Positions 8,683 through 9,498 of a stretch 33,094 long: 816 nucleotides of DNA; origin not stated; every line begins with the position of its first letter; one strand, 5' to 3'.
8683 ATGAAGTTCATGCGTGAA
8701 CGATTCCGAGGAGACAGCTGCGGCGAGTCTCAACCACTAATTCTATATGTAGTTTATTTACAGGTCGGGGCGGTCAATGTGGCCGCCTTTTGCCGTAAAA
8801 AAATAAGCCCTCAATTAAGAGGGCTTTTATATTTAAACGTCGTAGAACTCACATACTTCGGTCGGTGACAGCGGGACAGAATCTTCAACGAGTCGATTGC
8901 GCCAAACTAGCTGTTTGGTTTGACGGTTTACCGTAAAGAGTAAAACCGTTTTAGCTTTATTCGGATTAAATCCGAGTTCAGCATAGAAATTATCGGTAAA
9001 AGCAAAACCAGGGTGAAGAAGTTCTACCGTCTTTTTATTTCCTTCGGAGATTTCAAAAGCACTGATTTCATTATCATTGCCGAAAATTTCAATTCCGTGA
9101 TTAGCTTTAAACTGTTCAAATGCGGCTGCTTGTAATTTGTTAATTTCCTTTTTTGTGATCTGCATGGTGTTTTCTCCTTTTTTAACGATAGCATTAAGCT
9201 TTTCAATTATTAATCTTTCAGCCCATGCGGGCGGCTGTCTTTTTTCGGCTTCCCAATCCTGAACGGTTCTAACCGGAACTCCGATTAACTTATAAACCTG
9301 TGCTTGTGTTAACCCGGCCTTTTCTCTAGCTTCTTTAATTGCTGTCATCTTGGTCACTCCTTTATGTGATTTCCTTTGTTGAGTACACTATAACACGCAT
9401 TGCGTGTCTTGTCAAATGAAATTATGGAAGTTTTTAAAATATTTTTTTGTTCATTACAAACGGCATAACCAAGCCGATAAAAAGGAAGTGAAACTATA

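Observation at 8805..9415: Self-contained antisense cassette: an autoregulated HTH fused to an unknown domain, with an internal in-frame SD+ATG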

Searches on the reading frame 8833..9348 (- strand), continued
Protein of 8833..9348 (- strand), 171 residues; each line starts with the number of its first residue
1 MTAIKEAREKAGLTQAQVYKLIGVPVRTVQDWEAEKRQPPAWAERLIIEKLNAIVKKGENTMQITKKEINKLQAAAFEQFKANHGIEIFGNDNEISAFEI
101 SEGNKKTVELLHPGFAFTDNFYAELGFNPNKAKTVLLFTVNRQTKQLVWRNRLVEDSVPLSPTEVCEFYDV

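Call 89: get_annotated_region(hit=H1, flank=2000)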
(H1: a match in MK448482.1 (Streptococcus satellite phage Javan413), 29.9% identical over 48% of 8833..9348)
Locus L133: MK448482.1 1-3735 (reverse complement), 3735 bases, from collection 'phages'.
description: Streptococcus satellite phage Javan413, complete genome.
organism: Streptococcus satellite phage Javan413 (NCBI taxid 2558689)
taxonomy: Viruses
host: Streptococcus parauberis T1; source: -; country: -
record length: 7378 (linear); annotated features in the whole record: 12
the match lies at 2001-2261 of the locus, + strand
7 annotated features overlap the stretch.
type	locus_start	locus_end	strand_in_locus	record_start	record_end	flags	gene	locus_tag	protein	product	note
CDS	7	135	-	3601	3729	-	-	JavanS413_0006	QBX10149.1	hypothetical protein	-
CDS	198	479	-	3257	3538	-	-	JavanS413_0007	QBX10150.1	hypothetical protein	-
CDS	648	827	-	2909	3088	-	-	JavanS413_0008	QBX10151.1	hypothetical protein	-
CDS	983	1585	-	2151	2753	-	-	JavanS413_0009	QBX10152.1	antirepressor protein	-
CDS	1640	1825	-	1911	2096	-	-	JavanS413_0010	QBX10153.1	hypothetical protein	-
CDS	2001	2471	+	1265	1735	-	-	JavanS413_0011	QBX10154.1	DNA-binding protein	-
CDS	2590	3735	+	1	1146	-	-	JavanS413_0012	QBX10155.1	integrase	integrase: site-specific recombinase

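Call 98: search_protein_families(library=ncbifam, proteins=[window:8833-9348:-], max_evalue=0.01)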
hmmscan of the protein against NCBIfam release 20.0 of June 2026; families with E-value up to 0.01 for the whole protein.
window:8833-9348:- (171 aa): 8 families
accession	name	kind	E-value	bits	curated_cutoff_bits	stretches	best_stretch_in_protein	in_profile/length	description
NF040522.1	VC1465_fam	subfamily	4.3e-08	33.2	70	1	4-46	1-43/111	VC1465 family Xer recombination activation factor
TIGR03830.1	CxxCG_CxxCG_HTH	subfamily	7e-06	25.8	61.8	1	3-48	69-114/127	type II TA system antitoxin MqsA family protein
TIGR03070.1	couple_hipB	subfamily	1.2e-05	25.1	71.65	1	3-37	6-40/58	type II toxin-antitoxin system Y4mF family antitoxin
NF007481.0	PRK10072.1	equivalog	1.7e-05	25.2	110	1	1-46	35-80/96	HTH-type transcriptional regulator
NF041265.1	NadS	equivalog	0.00013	22.2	60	1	3-46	34-77/94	NadS family protein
NF041951.1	phage_RstR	subfamily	0.00023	21.4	80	1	3-41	6-44/108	RstR family transcriptional repressor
NF047542.1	telomere_Tap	equivalog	0.0011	17.8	600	1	7-68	25-86/695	telomere-associated protein Tap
NF007257.0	PRK09706.1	subfamily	0.0058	16.5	101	0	4-39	10-45/135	transcriptional repressor DicA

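Call 104: find_homologous_proteins(query=L049:1930-2721:-, max_evalue=1e-50)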
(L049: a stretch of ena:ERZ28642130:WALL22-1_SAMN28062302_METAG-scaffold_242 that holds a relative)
Query L049:1930-2721:- (263 aa): 5412 proteins with E <= 1e-50 among 6853 candidates; the best 120 are listed.
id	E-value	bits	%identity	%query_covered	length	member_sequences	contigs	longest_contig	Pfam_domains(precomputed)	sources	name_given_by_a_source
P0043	3.8e-153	526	84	100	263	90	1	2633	PF00303.25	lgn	-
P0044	5.1e-152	522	85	100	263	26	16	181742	PF00303.25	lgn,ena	-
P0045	1.0e-151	521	83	100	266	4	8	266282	PF00303.25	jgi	jgi:thymidylate synthase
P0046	1.9e-150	517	83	100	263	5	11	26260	PF00303.25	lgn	-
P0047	2.4e-150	517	83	100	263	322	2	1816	PF00303.25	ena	-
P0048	4.5e-150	516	83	100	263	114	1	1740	PF00303.25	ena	-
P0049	4.2e-149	513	83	100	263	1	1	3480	PF00303.25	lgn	-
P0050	1.0e-148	512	81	100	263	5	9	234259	PF00303.25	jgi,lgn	jgi:thymidylate synthase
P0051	1.8e-148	511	83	100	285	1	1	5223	PF00303.25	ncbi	-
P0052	1.9e-148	511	82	100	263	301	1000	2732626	PF00303.25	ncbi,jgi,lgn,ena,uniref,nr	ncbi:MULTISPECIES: thymidylate synthase [Megasphaera]|jgi:thymidylate synthase|uniref:Thymidylate sy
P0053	6.5e-148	509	82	100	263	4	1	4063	PF00303.25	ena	-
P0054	8.3e-148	509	84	100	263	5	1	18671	PF00303.25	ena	-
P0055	5.5e-147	506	81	100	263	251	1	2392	PF00303.25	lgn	-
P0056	6.6e-147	506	80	100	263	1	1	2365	PF00303.25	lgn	-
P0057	6.0e-146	503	79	100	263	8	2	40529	PF00303.25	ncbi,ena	-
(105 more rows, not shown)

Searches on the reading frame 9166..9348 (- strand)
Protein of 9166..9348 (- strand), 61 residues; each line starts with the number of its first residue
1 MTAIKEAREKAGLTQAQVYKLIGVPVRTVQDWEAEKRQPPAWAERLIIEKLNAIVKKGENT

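Call 56: search_solved_structures(query=window:9166-9348:-, max_evalue=1)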
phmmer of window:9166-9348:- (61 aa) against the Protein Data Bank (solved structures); distinct sequences matched with E-value up to 1: 12.
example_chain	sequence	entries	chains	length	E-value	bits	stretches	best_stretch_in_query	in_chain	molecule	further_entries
8tac_A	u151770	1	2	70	0.0098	19.5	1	4-42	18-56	DBP48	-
7xi5_A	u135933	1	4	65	0.024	18.3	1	4-43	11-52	Transcriptional regulator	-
3ivp_A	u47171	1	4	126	0.055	17.2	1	3-42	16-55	Putative transposon-related DNA-binding protein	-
7t8i_A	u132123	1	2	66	0.087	16.5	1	4-40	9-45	Phage element (ICEBs1)transcriptional regulator (Xre family)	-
2ppx_A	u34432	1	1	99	0.26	15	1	3-43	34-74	Uncharacterized protein Atu1735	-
3jxb_C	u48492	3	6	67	0.44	14.3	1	4-40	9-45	Repressor protein C2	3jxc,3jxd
2r1j_L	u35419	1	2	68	0.46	14.3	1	4-40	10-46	Repressor protein C2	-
9vt3_A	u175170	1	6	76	0.51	14.1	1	4-35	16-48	Aca3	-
2mez_A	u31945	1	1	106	0.58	13.9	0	3-51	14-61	Multiprotein Bridging Factor (MBP-like)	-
1adr_A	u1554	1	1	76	0.59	13.9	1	4-40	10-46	P22 C2 REPRESSOR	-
4z5h_A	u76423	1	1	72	0.64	13.8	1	3-34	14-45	Antitoxin HipB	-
8qnl_A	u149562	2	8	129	0.69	13.7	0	3-36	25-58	Antitoxin Xre/MbcA/ParS-like toxin-binding domain-containing protein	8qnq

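Call 97: search_solved_structures(query=A6, max_evalue=0.01)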
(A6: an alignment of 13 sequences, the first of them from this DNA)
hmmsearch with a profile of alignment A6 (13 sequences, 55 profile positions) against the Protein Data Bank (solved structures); distinct sequences matched with E-value up to 0.01: 15.
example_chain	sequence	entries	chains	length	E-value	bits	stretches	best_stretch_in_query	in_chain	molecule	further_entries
2ppx_A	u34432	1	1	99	2.7e-10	42.6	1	2-39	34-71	Uncharacterized protein Atu1735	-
8tac_A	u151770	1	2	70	1.4e-08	37.1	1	2-48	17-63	DBP48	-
5jaa_A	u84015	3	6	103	3.7e-07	32.5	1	2-47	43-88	Antitoxin igA-2 | Antitoxin HigA-2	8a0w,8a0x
5j9i_A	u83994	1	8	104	3.8e-07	32.5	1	2-47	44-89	Antitoxin igA-2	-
7xi5_A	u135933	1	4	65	6.9e-07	31.7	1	3-50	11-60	Transcriptional regulator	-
9tv9_A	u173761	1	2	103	1.1e-06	31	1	2-47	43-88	Antitoxin HigA-2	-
3mlf_A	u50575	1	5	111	1.4e-05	27.5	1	2-35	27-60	transcriptional regulator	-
1r63_A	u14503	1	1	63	0.00025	23.5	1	2-45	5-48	REPRESSOR PROTEIN FROM BACTERIOPHAGE 434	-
1per_L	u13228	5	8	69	0.00032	23.1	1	2-45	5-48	PROTEIN (434 REPRESSOR) | 434 REPRESSOR | REPRESSOR PROTEIN CI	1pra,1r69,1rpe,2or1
7t8i_A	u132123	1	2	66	0.00049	22.6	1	2-38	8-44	Phage element (ICEBs1)transcriptional regulator (Xre family)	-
1sq8_A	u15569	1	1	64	0.00057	22.3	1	2-45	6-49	dh434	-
9k3w_A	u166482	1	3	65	0.0014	21.1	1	1-39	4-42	Transcriptional regulator, PbsX family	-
2l49_A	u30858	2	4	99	0.0019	20.7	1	5-40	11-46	C protein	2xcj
3ivp_A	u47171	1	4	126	0.0034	19.9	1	2-41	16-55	Putative transposon-related DNA-binding protein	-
4yba_A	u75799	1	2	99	0.0046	19.4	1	4-39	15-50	Regulatory protein C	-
